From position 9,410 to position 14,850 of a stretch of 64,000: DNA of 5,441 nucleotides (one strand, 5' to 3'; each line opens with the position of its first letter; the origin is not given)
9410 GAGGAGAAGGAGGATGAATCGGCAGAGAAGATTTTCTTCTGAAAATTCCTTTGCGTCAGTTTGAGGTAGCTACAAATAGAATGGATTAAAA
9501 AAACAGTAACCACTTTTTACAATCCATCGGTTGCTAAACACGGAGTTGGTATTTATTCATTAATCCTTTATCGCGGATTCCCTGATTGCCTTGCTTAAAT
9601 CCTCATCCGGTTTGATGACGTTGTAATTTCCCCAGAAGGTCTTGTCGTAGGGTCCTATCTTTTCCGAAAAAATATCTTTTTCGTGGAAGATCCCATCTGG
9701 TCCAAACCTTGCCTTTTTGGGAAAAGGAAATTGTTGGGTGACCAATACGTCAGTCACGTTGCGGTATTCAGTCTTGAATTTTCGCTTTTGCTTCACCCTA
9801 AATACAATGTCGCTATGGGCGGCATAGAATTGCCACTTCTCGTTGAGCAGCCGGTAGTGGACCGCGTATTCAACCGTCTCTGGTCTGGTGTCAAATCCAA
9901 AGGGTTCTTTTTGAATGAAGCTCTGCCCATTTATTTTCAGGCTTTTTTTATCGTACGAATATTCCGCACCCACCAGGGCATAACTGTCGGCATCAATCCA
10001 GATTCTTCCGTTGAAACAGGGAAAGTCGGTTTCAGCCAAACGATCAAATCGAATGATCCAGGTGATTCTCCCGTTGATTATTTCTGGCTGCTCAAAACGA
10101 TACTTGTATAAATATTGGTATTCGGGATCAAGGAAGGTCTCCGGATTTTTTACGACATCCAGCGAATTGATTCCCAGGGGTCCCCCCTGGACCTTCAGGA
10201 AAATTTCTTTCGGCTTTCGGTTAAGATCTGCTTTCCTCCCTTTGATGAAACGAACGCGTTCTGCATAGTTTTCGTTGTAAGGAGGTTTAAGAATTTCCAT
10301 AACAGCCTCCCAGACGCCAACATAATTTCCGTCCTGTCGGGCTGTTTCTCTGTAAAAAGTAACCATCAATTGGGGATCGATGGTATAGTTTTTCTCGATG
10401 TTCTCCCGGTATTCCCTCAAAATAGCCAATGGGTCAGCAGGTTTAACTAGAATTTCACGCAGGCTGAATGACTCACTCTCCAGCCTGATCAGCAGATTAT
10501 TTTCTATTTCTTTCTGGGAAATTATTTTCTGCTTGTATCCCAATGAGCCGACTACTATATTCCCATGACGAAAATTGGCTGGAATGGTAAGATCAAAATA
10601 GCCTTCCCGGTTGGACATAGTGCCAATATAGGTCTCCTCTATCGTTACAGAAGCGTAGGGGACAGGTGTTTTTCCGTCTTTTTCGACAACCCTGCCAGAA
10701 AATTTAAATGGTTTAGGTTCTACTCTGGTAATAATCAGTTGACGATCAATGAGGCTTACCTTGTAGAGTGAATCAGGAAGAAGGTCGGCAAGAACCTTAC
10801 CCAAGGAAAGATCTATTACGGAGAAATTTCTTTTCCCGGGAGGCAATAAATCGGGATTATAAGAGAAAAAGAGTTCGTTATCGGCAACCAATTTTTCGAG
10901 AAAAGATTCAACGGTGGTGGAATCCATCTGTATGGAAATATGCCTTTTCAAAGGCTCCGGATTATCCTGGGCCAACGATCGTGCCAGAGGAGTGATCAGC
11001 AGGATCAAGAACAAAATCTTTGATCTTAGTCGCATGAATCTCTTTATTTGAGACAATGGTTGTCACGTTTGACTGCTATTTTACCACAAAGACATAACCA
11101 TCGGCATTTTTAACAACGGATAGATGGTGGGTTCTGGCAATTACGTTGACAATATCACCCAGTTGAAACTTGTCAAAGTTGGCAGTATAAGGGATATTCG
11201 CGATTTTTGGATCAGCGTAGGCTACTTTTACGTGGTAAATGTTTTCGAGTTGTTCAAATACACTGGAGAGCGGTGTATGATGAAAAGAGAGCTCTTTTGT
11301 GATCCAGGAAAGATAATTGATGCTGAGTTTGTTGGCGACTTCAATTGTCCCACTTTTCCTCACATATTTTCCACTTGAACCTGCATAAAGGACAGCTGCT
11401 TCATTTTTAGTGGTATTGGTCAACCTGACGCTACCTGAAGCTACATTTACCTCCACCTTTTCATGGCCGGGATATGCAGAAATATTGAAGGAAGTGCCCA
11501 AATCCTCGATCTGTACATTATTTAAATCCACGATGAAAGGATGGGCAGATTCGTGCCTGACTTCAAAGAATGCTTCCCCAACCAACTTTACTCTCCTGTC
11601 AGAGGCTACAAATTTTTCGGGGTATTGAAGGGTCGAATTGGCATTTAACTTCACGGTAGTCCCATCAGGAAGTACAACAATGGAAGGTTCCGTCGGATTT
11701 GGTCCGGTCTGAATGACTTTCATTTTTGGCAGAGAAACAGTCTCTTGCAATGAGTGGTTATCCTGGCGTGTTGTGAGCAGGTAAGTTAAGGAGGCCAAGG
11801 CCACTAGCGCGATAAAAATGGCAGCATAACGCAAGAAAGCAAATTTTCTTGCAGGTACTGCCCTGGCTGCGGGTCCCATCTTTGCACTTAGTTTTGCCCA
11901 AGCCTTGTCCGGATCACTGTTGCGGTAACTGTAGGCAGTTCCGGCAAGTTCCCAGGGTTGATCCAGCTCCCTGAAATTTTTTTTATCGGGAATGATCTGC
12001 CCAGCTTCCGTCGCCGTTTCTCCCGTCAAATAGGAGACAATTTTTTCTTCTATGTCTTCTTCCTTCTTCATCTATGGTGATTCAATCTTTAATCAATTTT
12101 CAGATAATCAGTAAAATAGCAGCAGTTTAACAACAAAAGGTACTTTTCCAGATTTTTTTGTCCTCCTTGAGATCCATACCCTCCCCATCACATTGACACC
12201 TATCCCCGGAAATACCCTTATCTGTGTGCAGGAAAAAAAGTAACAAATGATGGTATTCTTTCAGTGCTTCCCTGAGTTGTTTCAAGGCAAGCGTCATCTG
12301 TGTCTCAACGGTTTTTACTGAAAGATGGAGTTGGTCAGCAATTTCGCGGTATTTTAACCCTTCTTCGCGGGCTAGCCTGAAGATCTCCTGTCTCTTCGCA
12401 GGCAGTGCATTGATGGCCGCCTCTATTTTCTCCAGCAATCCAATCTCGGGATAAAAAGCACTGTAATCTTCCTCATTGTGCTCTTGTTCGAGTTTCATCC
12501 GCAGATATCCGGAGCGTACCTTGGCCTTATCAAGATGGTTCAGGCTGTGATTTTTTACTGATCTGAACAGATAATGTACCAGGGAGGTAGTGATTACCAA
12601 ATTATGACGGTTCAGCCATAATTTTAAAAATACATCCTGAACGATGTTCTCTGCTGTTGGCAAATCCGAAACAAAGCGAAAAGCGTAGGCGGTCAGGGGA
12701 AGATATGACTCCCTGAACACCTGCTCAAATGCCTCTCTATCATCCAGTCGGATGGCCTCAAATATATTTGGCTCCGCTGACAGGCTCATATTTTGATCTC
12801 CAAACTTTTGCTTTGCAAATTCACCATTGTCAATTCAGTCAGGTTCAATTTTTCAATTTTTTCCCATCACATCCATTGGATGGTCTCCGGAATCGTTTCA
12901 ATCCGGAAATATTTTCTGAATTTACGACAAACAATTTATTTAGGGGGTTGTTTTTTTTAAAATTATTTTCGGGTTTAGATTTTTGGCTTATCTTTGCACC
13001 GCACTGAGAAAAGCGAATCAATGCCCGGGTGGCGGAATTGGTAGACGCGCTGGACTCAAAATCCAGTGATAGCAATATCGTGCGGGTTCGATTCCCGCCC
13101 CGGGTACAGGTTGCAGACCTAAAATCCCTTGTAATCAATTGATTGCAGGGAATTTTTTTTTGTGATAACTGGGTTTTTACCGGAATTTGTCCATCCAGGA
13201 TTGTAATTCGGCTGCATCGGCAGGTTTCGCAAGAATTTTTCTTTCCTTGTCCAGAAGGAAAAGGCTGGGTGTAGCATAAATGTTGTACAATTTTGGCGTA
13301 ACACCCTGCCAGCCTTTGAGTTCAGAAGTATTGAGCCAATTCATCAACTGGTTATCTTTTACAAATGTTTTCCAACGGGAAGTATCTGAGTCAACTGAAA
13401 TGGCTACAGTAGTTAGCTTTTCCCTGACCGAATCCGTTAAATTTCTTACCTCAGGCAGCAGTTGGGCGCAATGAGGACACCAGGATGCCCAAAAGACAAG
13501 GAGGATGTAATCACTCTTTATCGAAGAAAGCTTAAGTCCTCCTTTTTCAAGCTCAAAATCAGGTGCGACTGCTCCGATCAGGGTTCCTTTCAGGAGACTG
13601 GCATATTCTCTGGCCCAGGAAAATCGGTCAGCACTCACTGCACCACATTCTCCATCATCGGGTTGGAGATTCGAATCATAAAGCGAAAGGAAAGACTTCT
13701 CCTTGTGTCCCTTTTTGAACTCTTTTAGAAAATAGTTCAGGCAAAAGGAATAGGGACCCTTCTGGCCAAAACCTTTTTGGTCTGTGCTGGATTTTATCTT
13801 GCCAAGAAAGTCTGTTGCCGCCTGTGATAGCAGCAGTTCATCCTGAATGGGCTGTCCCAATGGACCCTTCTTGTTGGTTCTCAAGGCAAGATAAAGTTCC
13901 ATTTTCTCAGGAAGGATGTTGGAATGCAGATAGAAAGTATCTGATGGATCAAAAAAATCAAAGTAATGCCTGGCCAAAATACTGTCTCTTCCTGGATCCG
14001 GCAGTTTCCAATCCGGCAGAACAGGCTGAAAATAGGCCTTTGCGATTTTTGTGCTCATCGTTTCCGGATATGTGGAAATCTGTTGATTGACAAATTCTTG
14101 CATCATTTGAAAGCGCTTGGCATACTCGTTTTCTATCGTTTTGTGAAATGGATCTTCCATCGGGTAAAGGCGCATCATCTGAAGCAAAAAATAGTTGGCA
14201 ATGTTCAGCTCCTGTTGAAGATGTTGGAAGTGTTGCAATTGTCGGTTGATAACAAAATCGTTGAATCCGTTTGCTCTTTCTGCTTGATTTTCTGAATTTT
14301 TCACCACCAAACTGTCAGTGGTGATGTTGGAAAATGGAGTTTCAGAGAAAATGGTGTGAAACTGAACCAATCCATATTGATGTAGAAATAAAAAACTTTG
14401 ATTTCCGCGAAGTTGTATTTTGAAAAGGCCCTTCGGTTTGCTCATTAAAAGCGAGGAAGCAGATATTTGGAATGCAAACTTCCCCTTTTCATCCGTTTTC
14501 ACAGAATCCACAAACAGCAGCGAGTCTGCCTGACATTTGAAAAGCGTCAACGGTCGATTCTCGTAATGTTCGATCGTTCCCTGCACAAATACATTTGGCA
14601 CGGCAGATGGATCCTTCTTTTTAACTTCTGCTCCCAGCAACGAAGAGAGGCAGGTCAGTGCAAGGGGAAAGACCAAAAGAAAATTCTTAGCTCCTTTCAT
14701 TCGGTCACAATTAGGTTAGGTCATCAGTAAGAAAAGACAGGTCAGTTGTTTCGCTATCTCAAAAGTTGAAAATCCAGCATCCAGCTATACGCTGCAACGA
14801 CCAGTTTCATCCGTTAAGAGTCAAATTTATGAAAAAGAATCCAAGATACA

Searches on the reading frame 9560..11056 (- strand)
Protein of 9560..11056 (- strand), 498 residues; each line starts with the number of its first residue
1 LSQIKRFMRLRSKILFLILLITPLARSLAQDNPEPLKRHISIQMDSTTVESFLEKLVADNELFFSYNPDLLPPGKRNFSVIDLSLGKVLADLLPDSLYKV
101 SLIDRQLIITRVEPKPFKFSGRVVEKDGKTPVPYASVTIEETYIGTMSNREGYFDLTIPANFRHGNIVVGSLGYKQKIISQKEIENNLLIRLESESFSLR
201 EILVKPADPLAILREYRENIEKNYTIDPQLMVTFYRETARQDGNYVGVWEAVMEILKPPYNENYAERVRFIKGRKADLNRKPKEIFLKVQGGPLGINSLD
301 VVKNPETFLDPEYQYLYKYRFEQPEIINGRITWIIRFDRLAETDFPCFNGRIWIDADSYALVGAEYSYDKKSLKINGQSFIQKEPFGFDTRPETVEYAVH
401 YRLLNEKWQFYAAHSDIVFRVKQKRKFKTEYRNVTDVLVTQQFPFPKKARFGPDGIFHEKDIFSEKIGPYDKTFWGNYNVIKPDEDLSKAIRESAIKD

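Call 30: search_protein_families(library=pfam, proteins=[window:9560-11056:-])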
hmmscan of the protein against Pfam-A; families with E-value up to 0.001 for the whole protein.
window:9560-11056:- (498 aa): 2 families
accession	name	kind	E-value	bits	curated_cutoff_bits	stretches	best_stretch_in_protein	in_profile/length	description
PF13715.12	CarbopepD_reg_2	-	8.5e-14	51.8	32.2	1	120-204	2-88/88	CarboxypepD_reg-like domain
PF13620.12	CarboxypepD_reg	-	2.1e-05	25.2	32.3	1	120-180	3-65/82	Carboxypeptidase regulatory-like domain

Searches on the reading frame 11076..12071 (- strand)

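Call 30: search_protein_families(library=pfam, proteins=[window:11076-12071:-])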
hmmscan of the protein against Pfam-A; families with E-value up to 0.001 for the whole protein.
window:11076-12071:- (331 aa): 2 families
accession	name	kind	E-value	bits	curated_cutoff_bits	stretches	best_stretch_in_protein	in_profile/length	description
PF04773.18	FecR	-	1.3e-15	58.1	24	1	132-216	13-97/97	FecR protein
PF16344.10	FecR_C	-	2.7e-12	47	24.4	1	261-320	2-62/70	FecR, C-terminal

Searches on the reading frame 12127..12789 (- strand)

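Call 30: search_protein_families(library=pfam, proteins=[window:12127-12789:-])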
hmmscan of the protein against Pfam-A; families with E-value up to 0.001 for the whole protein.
window:12127-12789:- (220 aa): 6 families
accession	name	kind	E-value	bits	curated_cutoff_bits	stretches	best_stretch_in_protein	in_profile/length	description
PF08281.18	Sigma70_r4_2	-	8e-17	61.1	25.7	1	120-172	2-54/54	Sigma-70, region 4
PF04545.22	Sigma70_r4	-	3e-08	33.5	24.1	1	125-174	1-50/50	Sigma-70, region 4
PF04542.20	Sigma70_r2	-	2.3e-07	30.9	24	1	29-90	6-69/71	Sigma-70 region 2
PF13384.12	HTH_23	-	4.5e-05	23.6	24.6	1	131-161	5-34/50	Homeodomain-like domain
PF07638.17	Sigma70_ECF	-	0.00033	21.1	21.1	0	95-176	103-183/185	ECF sigma factor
PF00196.25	GerE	-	0.00041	20.4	23.5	0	142-170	15-43/57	Bacterial regulatory proteins, luxR family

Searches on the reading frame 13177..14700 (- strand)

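Call 30: search_protein_families(library=pfam, proteins=[window:13177-14700:-])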
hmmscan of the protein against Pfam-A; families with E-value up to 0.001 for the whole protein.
window:13177-14700:- (507 aa): 6 families
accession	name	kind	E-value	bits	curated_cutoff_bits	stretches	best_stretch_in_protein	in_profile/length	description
PF13905.12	Thioredoxin_8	-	2.1e-16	60.5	27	1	397-489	2-94/94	Thioredoxin-like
PF00578.27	AhpC-TSA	-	8.9e-14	51.9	26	1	375-489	1-121/124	AhpC/TSA family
PF08534.16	Redoxin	-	5.8e-10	39.6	26.6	1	379-491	6-130/148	Redoxin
PF13098.12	Thioredoxin_2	-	2.3e-08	34.8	27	1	396-490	5-88/104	Thioredoxin-like domain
PF00085.26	Thioredoxin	-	5.4e-08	33.2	23.5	1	396-441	18-63/103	Thioredoxin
PF13728.12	TraF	-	2.1e-05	24.9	23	1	391-458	124-190/224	F plasmid transfer operon protein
